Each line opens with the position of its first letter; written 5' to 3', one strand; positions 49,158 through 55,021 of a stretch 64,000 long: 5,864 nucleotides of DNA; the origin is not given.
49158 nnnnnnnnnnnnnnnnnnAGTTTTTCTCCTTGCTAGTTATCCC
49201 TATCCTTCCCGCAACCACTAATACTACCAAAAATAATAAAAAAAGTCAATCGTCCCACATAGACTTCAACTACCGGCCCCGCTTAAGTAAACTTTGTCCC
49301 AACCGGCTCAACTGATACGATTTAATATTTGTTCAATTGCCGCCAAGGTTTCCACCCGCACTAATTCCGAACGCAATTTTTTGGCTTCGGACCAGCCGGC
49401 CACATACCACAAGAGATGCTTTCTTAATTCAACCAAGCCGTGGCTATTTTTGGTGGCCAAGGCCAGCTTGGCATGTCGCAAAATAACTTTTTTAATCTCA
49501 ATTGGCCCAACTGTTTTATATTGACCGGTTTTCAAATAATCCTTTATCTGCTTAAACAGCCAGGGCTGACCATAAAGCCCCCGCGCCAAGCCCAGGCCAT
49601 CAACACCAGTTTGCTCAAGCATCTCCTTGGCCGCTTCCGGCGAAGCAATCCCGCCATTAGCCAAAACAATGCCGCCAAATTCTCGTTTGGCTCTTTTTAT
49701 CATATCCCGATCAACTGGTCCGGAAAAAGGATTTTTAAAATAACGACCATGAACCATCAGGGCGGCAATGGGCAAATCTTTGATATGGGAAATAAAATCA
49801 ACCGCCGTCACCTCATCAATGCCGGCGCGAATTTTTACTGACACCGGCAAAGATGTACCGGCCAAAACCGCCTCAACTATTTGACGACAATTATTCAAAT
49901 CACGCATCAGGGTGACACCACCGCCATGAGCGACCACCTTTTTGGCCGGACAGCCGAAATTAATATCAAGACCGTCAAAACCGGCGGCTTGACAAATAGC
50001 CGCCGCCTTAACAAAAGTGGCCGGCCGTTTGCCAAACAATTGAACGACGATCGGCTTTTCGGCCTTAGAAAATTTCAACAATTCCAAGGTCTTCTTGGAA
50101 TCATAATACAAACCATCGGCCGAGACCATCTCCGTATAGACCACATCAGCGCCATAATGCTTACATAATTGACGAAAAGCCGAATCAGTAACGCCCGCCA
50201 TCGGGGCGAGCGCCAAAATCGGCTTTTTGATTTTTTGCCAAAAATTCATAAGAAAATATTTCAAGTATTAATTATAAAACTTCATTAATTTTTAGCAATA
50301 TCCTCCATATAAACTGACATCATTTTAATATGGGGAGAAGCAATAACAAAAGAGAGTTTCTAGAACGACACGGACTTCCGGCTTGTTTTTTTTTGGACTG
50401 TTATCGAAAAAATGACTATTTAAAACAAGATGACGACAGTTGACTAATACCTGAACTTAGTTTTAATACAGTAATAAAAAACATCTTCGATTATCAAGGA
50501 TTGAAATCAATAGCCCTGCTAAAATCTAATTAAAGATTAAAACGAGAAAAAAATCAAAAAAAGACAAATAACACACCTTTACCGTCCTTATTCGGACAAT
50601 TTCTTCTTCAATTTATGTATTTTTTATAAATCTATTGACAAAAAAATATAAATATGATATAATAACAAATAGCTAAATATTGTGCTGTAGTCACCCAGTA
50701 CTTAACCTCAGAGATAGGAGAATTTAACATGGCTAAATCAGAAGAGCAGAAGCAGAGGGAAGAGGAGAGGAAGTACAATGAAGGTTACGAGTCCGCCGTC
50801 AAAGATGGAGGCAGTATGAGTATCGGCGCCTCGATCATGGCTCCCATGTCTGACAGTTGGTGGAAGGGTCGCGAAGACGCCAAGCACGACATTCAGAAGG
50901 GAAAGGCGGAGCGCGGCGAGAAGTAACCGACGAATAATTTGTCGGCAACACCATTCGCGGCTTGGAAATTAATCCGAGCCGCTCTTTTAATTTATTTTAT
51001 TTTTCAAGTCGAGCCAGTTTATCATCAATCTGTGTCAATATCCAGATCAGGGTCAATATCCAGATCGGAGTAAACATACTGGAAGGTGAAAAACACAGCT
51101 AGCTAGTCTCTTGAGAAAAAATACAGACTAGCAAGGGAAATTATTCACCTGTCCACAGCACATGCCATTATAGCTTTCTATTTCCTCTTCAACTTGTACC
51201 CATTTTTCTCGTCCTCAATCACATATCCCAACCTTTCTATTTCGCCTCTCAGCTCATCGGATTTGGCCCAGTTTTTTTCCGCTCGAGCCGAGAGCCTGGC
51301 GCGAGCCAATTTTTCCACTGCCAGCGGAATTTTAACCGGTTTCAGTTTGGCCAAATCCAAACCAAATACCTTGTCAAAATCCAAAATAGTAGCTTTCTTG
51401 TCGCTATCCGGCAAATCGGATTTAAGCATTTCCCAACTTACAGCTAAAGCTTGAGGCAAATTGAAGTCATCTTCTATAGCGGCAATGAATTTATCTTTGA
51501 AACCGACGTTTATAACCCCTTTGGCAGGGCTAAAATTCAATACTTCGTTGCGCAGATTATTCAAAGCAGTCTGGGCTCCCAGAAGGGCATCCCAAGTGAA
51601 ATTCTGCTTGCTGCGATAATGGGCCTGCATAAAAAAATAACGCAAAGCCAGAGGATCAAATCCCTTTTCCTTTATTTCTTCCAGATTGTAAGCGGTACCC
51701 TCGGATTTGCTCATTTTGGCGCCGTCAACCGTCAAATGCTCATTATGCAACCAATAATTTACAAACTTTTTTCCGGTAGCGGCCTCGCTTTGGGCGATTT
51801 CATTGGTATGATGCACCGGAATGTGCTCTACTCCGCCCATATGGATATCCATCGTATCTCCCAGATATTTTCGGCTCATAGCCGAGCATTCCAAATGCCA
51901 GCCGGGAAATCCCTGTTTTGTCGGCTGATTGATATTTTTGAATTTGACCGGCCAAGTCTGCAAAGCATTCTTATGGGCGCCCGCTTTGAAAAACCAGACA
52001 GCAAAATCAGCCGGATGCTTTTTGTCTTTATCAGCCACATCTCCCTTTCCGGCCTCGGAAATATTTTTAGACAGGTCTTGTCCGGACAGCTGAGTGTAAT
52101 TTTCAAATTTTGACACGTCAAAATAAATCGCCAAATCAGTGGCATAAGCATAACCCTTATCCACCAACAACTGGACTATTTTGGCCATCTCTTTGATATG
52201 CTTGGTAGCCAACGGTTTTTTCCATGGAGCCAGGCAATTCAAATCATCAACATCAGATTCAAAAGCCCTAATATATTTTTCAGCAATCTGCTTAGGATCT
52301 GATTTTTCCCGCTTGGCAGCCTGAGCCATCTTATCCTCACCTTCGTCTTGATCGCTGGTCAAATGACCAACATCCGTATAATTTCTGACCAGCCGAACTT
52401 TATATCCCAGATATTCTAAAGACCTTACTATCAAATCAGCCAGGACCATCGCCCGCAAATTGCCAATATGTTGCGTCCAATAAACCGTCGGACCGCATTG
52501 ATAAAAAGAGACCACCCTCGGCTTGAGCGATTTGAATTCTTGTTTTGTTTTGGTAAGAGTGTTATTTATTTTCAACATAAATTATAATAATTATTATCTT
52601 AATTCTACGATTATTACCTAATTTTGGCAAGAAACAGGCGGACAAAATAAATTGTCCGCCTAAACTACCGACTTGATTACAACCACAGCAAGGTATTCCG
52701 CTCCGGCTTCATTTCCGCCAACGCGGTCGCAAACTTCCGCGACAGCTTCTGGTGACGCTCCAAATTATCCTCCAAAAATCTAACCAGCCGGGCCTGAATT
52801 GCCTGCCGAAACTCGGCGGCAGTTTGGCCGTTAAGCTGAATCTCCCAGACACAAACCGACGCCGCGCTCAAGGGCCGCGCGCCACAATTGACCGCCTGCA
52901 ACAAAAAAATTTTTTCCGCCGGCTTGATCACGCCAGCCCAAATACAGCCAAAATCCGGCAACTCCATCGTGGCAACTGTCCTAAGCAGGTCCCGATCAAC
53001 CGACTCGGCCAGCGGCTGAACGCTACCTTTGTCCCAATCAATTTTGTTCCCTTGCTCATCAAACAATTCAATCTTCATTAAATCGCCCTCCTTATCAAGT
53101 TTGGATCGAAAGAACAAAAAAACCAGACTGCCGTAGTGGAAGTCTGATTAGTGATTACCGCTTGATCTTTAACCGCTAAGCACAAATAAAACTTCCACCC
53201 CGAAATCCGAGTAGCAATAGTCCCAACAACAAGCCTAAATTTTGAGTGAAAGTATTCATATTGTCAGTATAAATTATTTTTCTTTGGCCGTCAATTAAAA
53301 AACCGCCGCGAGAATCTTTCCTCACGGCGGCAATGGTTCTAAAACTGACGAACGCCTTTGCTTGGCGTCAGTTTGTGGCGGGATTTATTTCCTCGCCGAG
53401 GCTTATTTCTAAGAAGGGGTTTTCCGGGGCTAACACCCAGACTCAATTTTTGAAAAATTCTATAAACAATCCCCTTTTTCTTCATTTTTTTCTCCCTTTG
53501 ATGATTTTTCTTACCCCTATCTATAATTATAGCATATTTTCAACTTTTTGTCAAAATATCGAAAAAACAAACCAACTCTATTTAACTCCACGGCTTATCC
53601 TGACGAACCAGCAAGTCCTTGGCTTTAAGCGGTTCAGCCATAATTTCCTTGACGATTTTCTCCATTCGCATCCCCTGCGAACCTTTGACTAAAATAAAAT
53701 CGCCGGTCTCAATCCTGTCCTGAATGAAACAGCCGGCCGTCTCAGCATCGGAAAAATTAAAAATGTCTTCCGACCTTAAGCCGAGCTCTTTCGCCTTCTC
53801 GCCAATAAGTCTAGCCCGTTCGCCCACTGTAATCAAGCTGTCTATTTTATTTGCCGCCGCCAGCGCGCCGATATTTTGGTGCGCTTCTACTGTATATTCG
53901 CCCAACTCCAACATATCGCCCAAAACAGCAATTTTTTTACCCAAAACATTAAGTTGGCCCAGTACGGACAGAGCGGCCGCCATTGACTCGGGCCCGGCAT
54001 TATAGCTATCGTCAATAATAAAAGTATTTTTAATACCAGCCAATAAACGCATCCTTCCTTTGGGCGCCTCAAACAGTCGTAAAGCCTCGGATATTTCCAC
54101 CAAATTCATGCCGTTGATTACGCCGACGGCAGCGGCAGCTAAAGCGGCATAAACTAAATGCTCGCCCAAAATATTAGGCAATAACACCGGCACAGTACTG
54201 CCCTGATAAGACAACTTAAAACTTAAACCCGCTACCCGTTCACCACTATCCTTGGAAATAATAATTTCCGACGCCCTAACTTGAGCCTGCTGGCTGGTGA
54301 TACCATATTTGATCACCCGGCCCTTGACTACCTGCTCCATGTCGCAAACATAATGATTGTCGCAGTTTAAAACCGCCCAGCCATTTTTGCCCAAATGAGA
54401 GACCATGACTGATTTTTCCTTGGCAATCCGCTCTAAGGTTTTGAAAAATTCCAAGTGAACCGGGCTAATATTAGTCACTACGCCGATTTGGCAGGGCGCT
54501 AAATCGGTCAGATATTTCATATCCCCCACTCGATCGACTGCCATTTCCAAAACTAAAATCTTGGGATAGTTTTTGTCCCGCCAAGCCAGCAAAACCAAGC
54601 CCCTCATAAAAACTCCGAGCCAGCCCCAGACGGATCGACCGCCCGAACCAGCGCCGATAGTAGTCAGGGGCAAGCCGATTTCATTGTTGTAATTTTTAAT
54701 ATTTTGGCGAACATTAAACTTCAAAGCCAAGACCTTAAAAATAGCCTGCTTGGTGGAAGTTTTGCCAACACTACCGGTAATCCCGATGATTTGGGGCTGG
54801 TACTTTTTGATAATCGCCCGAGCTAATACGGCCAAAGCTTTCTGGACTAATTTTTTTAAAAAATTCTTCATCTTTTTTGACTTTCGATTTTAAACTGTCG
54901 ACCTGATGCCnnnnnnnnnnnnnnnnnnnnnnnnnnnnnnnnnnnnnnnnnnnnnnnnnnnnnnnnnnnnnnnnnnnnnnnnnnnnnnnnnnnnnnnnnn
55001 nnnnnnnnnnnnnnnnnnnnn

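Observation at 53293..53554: Unannotated 48-aa highly basic protein gene with consensus promoter, RBS and strong terminator, immediately downstream of the dcw cluster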

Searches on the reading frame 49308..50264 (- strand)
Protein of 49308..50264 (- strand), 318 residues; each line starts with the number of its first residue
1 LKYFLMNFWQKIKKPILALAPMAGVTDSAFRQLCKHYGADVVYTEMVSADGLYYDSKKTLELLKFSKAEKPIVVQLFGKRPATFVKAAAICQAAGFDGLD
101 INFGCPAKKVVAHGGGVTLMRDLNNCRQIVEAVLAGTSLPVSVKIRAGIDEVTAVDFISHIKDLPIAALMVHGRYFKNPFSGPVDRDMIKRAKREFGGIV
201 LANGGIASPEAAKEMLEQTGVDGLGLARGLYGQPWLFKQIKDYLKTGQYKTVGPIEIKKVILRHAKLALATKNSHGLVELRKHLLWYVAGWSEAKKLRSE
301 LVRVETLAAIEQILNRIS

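Call 42: search_protein_families(library=pfam, proteins=[window:49308-50264:-], max_evalue=0.01)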
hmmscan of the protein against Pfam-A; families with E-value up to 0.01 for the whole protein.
window:49308-50264:- (318 aa): 1 family
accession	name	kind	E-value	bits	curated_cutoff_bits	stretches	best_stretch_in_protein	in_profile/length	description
PF01207.24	Dus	-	1.9e-70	237.9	20.4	1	19-309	2-297/311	Dihydrouridine synthase (Dus)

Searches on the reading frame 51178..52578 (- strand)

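Call 42: search_protein_families(library=pfam, proteins=[window:51178-52578:-], max_evalue=0.01)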
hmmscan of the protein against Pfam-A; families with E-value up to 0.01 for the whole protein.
window:51178-52578:- (466 aa): 6 families
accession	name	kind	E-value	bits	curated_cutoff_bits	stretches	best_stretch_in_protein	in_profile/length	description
PF01406.26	tRNA-synt_1e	-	8.8e-85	285.1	27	1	15-334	2-298/301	tRNA synthetases class I (C) catalytic domain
PF09334.17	tRNA-synt_1g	-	1.6e-17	63.8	20.1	2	254-349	293-386/391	tRNA synthetases class I (M)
PF23493.1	CysS_C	-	1.2e-08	35.3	23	1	417-459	4-46/51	Cysteinyl-tRNA ligase anticodon binding domain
PF01921.24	tRNA-synt_1f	-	2.4e-06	27.1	27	0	27-73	27-73/360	tRNA synthetases class I (K)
PF09190.17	DALR_2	-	0.00013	22.9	22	1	363-386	1-24/57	DALR domain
PF00750.26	tRNA-synt_1d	-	0.0012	18.3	23.3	1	7-66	5-65/349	tRNA synthetases class I (R), catalytic domain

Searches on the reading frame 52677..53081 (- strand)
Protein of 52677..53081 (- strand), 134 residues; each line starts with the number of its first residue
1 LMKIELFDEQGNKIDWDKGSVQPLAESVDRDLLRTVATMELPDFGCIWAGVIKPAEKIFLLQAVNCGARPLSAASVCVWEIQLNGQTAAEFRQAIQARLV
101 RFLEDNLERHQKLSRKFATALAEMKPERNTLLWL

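Call 42: search_protein_families(library=pfam, proteins=[window:52677-53078:-], max_evalue=0.01)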
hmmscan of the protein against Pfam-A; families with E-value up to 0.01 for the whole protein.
window:52677-53078:- (133 aa): 0 families

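Call 74: search_protein_families(library=ncbifam, proteins=[window:52677-53078:-], max_evalue=1)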
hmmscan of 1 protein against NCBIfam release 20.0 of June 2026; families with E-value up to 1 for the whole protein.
window:52677-53078:- (133 aa): 1 family
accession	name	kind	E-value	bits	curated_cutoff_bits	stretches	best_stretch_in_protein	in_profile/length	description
NF041086.1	STAUR_1299_fam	subfamily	0.093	12.7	50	1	72-108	30-67/112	STAUR_1299 family protein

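Call 76: find_encoding_contigs(protein=window:52677-53081:-, flank=3000, max_places=10)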
Protein window:52677-53081:- (134 aa): no gene with exactly this product is on record in the collection.

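Call 77: find_encoding_contigs(protein=window:52677-53078:-, flank=3000, max_places=10)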
Protein window:52677-53078:- (133 aa): 24 contigs read that carry it; 10 places shown.
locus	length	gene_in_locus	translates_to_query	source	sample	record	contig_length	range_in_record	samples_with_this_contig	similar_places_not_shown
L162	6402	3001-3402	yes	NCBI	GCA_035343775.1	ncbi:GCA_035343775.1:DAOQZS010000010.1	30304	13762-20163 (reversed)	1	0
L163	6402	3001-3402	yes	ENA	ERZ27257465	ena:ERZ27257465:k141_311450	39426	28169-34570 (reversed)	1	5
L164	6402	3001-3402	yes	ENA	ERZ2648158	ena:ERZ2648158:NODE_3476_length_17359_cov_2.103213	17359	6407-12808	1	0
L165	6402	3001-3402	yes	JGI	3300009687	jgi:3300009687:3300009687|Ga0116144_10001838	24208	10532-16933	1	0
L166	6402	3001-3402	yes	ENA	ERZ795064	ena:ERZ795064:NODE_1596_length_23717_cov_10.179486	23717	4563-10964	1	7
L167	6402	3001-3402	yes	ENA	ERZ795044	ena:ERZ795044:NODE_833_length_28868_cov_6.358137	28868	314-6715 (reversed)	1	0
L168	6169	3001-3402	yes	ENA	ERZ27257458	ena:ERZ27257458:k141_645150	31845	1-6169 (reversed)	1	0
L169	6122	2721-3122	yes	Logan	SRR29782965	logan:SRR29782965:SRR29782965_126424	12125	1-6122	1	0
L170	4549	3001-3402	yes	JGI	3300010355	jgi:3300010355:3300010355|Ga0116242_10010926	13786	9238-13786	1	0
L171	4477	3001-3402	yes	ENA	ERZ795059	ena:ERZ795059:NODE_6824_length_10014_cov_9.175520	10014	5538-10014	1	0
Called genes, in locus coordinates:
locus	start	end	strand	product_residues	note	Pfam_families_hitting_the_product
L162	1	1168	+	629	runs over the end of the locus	PF03717:PBP_dimer, PF00905:Transpeptidase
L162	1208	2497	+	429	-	PF08245:Mur_ligase_M, PF02875:Mur_ligase_C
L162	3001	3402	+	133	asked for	-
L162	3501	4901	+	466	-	PF01406:tRNA-synt_1e, PF01921:tRNA-synt_1f (faint), PF09334:tRNA-synt_1g, PF23493:CysS_C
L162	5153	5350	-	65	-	-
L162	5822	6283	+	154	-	PF01207:Dus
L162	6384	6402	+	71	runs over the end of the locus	-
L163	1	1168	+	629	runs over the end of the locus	PF03717:PBP_dimer, PF00905:Transpeptidase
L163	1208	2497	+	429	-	PF08245:Mur_ligase_M, PF02875:Mur_ligase_C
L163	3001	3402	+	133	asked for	-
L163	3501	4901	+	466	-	PF01406:tRNA-synt_1e, PF01921:tRNA-synt_1f (faint), PF09334:tRNA-synt_1g, PF23493:CysS_C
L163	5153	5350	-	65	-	-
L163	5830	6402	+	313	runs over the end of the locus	PF01207:Dus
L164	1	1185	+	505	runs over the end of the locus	PF00905:Transpeptidase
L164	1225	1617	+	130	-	PF08245:Mur_ligase_M (weak)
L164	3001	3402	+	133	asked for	-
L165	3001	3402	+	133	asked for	-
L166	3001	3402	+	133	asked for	-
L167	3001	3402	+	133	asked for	-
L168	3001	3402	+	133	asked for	-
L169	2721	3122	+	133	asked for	-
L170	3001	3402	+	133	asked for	-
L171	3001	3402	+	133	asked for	-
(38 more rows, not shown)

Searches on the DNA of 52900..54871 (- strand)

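Call 5: search_rna_families(source=window, start=52900, end=53900, threshold=evalue, max_evalue=10)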
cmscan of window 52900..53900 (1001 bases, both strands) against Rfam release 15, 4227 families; matches with E-value up to 10: 4.
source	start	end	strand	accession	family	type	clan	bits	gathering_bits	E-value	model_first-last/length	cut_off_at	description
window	53040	53084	-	RF00187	SNORD102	Gene; snRNA; snoRNA; CD-box;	-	19.2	47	5.3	1-72/72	no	Small nucleolar RNA SNORD102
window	53563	53646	-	RF02507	Atu_Ti3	Gene; sRNA;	-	14.9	50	6.3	1-89/89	no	Rhizobiales sRNA Atu_Ti3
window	53342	53403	-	RF02473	GlsR4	Gene; snRNA; snoRNA; CD-box;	-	13.7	70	9.7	1-61/61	no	Small nucleolar RNA GlsR4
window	53231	53336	-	RF02039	SPRY4-IT1_2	Gene; lncRNA;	-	12.2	40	5.9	1-120/120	no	SPRY4-IT1 conserved region 2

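Call 73: search_rna_families(sources=[L008, L009], threshold=gathering)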
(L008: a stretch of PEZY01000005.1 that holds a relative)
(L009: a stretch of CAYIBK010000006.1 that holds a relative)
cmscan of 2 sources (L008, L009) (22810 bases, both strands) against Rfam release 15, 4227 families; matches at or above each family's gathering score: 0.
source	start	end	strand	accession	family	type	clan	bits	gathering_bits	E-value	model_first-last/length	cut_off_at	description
